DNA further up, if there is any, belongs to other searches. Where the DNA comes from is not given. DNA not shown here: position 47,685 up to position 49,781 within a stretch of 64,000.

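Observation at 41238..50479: Module for a branched-chain or C-methylated deoxy-sugar nucleotide: GHMP kinase + nucleotidyltransferase + GMD-like 4,6-dehydratase + 3,5-epimerase + sugar C-methyltransferase + ThDP (acetolactate-synthase-like) enzyme + 3 SDRs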

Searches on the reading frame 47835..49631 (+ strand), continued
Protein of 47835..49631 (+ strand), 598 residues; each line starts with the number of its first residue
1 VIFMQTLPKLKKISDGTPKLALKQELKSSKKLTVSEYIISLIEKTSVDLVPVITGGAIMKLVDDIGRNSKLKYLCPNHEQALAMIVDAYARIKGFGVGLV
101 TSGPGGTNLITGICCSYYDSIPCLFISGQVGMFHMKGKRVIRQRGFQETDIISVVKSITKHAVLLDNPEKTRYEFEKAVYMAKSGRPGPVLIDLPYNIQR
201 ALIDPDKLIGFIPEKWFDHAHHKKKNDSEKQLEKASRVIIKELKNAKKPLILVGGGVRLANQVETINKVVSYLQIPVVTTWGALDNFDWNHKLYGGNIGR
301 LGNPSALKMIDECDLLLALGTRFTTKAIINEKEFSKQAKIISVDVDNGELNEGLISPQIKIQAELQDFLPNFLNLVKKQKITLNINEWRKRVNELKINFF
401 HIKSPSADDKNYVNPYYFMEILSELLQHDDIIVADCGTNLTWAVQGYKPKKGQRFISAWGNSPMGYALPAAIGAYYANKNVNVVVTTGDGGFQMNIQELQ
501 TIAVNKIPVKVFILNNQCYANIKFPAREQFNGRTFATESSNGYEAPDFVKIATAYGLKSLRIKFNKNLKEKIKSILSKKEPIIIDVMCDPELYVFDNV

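Call 20: find_encoding_contigs(protein=P0031, flank=10000, max_places=1)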
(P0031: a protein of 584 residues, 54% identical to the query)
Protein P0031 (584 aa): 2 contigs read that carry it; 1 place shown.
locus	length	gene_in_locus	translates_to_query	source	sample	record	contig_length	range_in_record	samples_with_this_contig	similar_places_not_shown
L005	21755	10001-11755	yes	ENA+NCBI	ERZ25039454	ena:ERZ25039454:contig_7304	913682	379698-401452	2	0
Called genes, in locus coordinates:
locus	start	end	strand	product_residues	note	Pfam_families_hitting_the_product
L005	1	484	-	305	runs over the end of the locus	PF00248:Aldo_ket_red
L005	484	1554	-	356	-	PF01370:Epimerase, PF04321:RmlD_sub_bind, PF16363:GDP_Man_Dehyd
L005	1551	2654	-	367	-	-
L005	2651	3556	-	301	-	PF01531:Glyco_transf_11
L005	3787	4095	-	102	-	PF00459:Inositol_P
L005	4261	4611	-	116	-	PF00459:Inositol_P (weak)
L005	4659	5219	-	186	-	PF00908:dTDP_sugar_isom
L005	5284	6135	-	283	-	PF01370:Epimerase, PF16363:GDP_Man_Dehyd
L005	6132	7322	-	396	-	PF00483:NTP_transferase, PF12804:NTP_transf_3, PF00702:Hydrolase (weak), PF08645:PNK3P (weak), PF13419:HAD_2 (weak), PF13242:Hydrolase_like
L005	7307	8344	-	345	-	PF01073:3Beta_HSD, PF01370:Epimerase, PF02719:Polysacc_synt_2 (weak), PF04321:RmlD_sub_bind, PF05368:NmrA (faint), PF13460:NAD_binding_10 (weak), PF16363:GDP_Man_Dehyd, PF07993:NAD_binding_4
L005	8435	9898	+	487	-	PF01943:Polysacc_synt, PF03023:MurJ (weak), PF13440:Polysacc_synt_3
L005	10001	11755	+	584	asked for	PF02776:TPP_enzyme_N, PF00205:TPP_enzyme_M, PF02775:TPP_enzyme_C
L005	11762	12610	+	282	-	PF01370:Epimerase, PF02719:Polysacc_synt_2, PF04321:RmlD_sub_bind, PF01073:3Beta_HSD, PF07993:NAD_binding_4, PF16363:GDP_Man_Dehyd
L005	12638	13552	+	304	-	-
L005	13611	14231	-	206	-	PF13580:SIS_2, PF01380:SIS (weak)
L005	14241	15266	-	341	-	PF00288:GHMP_kinases_N, PF08544:GHMP_kinases_C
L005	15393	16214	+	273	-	PF00459:Inositol_P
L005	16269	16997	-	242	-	-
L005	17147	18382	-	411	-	PF08421:Methyltransf_13, PF13489:Methyltransf_23, PF08484:Methyltransf_14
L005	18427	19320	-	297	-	PF01531:Glyco_transf_11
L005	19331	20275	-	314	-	PF01370:Epimerase, PF02719:Polysacc_synt_2 (faint), PF16363:GDP_Man_Dehyd, PF13460:NAD_binding_10 (faint), PF01073:3Beta_HSD (weak)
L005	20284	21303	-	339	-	PF01370:Epimerase, PF04321:RmlD_sub_bind (weak), PF16363:GDP_Man_Dehyd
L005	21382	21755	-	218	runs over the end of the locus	-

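Call 21: find_encoding_contigs(protein=P0117, flank=10000, max_places=1)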
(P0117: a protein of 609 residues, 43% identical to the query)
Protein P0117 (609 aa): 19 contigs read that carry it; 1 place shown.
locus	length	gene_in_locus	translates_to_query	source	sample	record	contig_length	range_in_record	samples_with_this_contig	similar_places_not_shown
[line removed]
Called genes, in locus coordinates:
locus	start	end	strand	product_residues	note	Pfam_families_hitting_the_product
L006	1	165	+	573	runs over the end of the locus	-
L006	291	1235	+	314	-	PF00535:Glycos_transf_2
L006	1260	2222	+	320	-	PF00106:adh_short (weak), PF01073:3Beta_HSD, PF01370:Epimerase, PF02719:Polysacc_synt_2, PF04321:RmlD_sub_bind, PF05368:NmrA (weak), PF07993:NAD_binding_4, PF16363:GDP_Man_Dehyd, +1 more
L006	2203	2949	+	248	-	PF01209:Ubie_methyltran, PF13489:Methyltransf_23, PF13847:Methyltransf_31, PF08241:Methyltransf_11, PF08242:Methyltransf_12, PF13649:Methyltransf_25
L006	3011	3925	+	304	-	PF01408:GFO_IDH_MocA, PF02894:GFO_IDH_MocA_C (faint), PF22725:GFO_IDH_MocA_C3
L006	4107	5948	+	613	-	PF25087:GMPPB_C (faint), PF25084:LbH_EIF2B (weak), PF00132:Hexapep, PF14602:Hexapep_2 (weak), PF01041:DegT_DnrJ_EryC1, PF01212:Beta_elim_lyase (faint)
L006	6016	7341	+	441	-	PF02366:PMT, PF13231:PMT_2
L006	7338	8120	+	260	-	PF00106:adh_short, PF13561:adh_short_C2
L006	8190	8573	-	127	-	-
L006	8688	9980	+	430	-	PF00266:Aminotran_5, PF00155:Aminotran_1_2, PF01041:DegT_DnrJ_EryC1, PF01212:Beta_elim_lyase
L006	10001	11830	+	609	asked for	PF02776:TPP_enzyme_N, PF00205:TPP_enzyme_M, PF02775:TPP_enzyme_C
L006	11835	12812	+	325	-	PF00535:Glycos_transf_2, PF10111:Glyco_tranf_2_2 (weak)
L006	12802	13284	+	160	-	PF00293:NUDIX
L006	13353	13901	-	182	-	-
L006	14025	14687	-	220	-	-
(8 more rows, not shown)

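Call 40: find_related_loci(query=A2, collection=genome_contigs, flank=10000)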
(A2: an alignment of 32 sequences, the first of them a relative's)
Query A2 (577 aa) in genome_contigs; peptide patterns used: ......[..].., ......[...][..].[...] (x = any residue, [..] = any of these).
600 stretches matched a pattern (row limit reached: there are more); 597 encode a relative of the query (tblastn E <= 1e-3); the best 80 are kept; 80 distinct loci.
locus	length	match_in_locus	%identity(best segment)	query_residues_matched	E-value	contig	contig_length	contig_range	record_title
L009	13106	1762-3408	42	11-566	1e-138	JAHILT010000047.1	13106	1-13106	MAG: Patescibacteria group bacterium isolate KR13_N2.mb.37 KR13_N2.mb.37_k141_249348, whole genome shotgun sequence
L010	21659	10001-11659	42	10-570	6e-133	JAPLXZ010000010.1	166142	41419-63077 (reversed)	MAG: Candidatus Pacearchaeota archaeon isolate LacPavin_0920_SED3_MAG_32_16 LacPavin_0920_SED3_scaffold_1052534, whole g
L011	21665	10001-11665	39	10-570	2e-129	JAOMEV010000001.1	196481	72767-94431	Bacteriovoracales bacterium isolate AH-558-A13 AH-558-A13_NODE_1, whole genome shotgun sequence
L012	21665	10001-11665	38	9-569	2e-122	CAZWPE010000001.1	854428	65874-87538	MAG TPA_asm: uncultured Myxococcaceae bacterium isolate SRP342105_co1_164 genome assembly, contig: NODE_3_length_854428_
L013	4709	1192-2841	38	11-569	1e-118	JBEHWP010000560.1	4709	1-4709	MAG: Vulcanimicrobiota bacterium isolate ER1 k141_330007_length_4709_cov_3.8529, whole genome shotgun sequence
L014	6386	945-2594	36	10-568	7e-113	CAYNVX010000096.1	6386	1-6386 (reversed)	MAG TPA_asm: uncultured bacterium isolate SRP256446_co1_211 genome assembly, contig: NODE_8149_length_6386_cov_5.330122,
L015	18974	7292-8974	35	11-574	1e-112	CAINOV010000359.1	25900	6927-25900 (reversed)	MAG: uncultured Caulobacterales bacterium isolate T7_bin-602 genome assembly, contig: bin-602:359/419, whole genome shot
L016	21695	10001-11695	36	2-570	4e-111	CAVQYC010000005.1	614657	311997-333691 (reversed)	MAG: uncultured delta proteobacterium isolate MFD01828.bin.1.64 genome assembly, contig: contig_26236, whole genome shot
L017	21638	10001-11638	36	11-566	3e-107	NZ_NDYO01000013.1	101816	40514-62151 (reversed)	Campylobacter concisus strain Lasto28.99 Contig013, whole genome shotgun sequence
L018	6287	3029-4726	36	11-566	4e-107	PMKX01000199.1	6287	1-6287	MAG: Actinomycetota bacterium isolate fen_672 73.20120600_E1D.40_contig_60851, whole genome shotgun sequence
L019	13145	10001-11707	37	5-574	9e-107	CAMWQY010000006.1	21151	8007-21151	MAG TPA_asm: uncultured Porphyromonadaceae bacterium isolate SRR14411300_bin.4_metawrap_v1.3_MAG genome assembly, contig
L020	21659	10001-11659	37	10-568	4e-106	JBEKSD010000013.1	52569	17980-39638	MAG: Candidatus Omnitrophota bacterium isolate SPRUCE 526 SPRUCE_526_13, whole genome shotgun sequence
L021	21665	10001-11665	36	11-577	9e-106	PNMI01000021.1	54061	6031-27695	MAG: Sphingobacteriaceae bacterium isolate FW.025 FD_1000333_54061, whole genome shotgun sequence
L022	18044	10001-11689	36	3-568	5e-104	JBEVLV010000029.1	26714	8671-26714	MAG: Sphingomonas sp. isolate T4R2UO_autometa_bin_0017 T4R2UO_autometa_bin_0017_k133_9614259, whole genome shotgun seque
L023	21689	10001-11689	35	13-577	7e-102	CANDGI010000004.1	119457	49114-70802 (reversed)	MAG TPA_asm: uncultured Lachnospiraceae bacterium isolate ERR6760071_bin.51_metawrap_v1.3_MAG genome assembly, contig: E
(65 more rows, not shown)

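Call 47: find_encoding_contigs(protein=P0004, flank=10000, max_places=1)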
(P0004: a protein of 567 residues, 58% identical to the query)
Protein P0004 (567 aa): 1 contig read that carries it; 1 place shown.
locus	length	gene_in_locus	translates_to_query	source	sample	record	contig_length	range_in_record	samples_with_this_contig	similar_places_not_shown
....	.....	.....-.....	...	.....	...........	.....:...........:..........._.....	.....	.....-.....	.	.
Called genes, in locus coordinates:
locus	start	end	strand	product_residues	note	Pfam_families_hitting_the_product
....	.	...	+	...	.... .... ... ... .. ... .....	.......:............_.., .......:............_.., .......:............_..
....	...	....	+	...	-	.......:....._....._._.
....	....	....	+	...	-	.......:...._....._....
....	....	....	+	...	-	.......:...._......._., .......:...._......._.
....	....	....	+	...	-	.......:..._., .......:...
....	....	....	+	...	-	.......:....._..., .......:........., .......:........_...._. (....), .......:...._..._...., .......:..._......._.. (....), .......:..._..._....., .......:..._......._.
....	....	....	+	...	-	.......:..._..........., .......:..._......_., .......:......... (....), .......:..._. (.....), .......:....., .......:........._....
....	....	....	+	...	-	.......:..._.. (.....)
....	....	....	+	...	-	-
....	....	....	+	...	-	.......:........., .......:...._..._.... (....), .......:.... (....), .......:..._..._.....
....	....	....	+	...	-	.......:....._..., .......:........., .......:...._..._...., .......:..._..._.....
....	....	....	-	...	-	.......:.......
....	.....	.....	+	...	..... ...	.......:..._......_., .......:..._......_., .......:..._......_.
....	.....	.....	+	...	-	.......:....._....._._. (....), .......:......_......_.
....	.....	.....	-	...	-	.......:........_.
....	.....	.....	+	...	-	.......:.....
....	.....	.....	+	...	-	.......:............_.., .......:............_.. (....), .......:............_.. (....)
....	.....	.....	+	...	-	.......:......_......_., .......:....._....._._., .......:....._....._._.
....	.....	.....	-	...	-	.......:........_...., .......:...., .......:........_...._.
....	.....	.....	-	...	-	?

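Call 48: find_encoding_contigs(protein=P0007, flank=10000, max_places=1)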
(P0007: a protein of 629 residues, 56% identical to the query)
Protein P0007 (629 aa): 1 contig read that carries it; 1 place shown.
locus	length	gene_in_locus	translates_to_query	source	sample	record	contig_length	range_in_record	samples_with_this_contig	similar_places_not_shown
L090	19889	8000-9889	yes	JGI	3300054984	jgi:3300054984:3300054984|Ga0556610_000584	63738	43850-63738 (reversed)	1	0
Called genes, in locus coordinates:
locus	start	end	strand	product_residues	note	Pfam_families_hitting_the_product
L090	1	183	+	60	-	?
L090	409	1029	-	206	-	PF13580:SIS_2, PF01380:SIS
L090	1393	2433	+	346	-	PF01073:3Beta_HSD (weak), PF01370:Epimerase, PF04321:RmlD_sub_bind, PF16363:GDP_Man_Dehyd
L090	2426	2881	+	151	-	PF00908:dTDP_sugar_isom, PF14667:Polysacc_synt_C (weak)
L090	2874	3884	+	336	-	PF00288:GHMP_kinases_N, PF08544:GHMP_kinases_C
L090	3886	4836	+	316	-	PF00106:adh_short (faint), PF01073:3Beta_HSD, PF01370:Epimerase, PF02719:Polysacc_synt_2 (weak), PF04321:RmlD_sub_bind, PF16363:GDP_Man_Dehyd, PF13460:NAD_binding_10 (weak)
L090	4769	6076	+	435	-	PF08421:Methyltransf_13, PF13489:Methyltransf_23, PF08241:Methyltransf_11 (weak), PF08242:Methyltransf_12 (weak), PF08484:Methyltransf_14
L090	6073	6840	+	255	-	PF04989:RMNT_CmcI, PF13578:Methyltransf_24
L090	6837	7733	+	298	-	PF01073:3Beta_HSD, PF01370:Epimerase, PF04321:RmlD_sub_bind, PF13460:NAD_binding_10 (faint), PF16363:GDP_Man_Dehyd, PF02719:Polysacc_synt_2 (weak), PF07993:NAD_binding_4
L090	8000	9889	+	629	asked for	PF02776:TPP_enzyme_N, PF00205:TPP_enzyme_M, PF02775:TPP_enzyme_C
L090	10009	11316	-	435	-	PF08003:Methyltransf_9 (weak), PF13489:Methyltransf_23, PF08241:Methyltransf_11, PF08242:Methyltransf_12, PF13649:Methyltransf_25 (weak), PF13847:Methyltransf_31 (weak)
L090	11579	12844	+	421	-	PF00483:NTP_transferase, PF12804:NTP_transf_3, PF00702:Hydrolase, PF08645:PNK3P, PF13419:HAD_2 (faint), PF13242:Hydrolase_like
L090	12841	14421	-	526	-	-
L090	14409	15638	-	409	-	PF00535:Glycos_transf_2, PF13641:Glyco_tranf_2_3 (weak)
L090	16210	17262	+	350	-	PF00535:Glycos_transf_2, PF10111:Glyco_tranf_2_2 (weak), PF13641:Glyco_tranf_2_3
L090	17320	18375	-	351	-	PF00535:Glycos_transf_2, PF13641:Glyco_tranf_2_3, PF10111:Glyco_tranf_2_2 (weak)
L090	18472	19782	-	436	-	PF13439:Glyco_transf_4, PF00534:Glycos_transf_1, PF13692:Glyco_trans_1_4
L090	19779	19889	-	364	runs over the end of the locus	PF20706:GT4-conflict (faint), PF00534:Glycos_transf_1, PF13692:Glyco_trans_1_4, PF13524:Glyco_trans_1_2 (weak)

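Call 49: find_encoding_contigs(protein=P0021, flank=10000, max_places=1)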
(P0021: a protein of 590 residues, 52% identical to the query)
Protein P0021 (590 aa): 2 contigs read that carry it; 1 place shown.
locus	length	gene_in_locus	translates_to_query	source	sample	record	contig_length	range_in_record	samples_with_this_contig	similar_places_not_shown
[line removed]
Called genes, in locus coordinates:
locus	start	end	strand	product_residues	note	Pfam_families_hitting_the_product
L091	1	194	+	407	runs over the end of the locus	PF08421:Methyltransf_13, PF13489:Methyltransf_23, PF08242:Methyltransf_12 (weak), PF08484:Methyltransf_14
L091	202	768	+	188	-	PF00908:dTDP_sugar_isom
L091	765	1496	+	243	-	PF00483:NTP_transferase, PF12804:NTP_transf_3 (weak)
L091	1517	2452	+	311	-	PF01073:3Beta_HSD, PF01370:Epimerase, PF02719:Polysacc_synt_2 (weak), PF04321:RmlD_sub_bind, PF05368:NmrA (faint), PF16363:GDP_Man_Dehyd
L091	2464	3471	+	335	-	PF00288:GHMP_kinases_N, PF08544:GHMP_kinases_C (weak)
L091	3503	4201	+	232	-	PF00483:NTP_transferase, PF12804:NTP_transf_3 (weak)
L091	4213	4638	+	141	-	PF14667:Polysacc_synt_C (weak), PF00190:Cupin_1 (weak), PF07883:Cupin_2 (weak)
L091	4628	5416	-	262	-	PF00535:Glycos_transf_2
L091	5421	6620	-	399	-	PF00155:Aminotran_1_2 (weak), PF01041:DegT_DnrJ_EryC1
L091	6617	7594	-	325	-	PF01073:3Beta_HSD, PF01370:Epimerase, PF02719:Polysacc_synt_2, PF04321:RmlD_sub_bind, PF05368:NmrA, PF16363:GDP_Man_Dehyd, PF07993:NAD_binding_4, PF13460:NAD_binding_10, +1 more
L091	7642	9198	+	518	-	-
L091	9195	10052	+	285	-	PF01073:3Beta_HSD, PF01370:Epimerase, PF04321:RmlD_sub_bind, PF16363:GDP_Man_Dehyd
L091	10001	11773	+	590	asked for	PF02776:TPP_enzyme_N, PF00205:TPP_enzyme_M, PF02775:TPP_enzyme_C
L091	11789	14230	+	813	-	PF01471:PG_binding_1, PF10342:Kre9_KNH, PF00041:fn3 (weak)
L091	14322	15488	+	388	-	PF00155:Aminotran_1_2, PF00266:Aminotran_5 (faint), PF01041:DegT_DnrJ_EryC1 (weak)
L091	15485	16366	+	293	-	PF01073:3Beta_HSD, PF01370:Epimerase, PF02719:Polysacc_synt_2, PF04321:RmlD_sub_bind, PF16363:GDP_Man_Dehyd, PF07993:NAD_binding_4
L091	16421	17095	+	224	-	PF05050:Methyltransf_21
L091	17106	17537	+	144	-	?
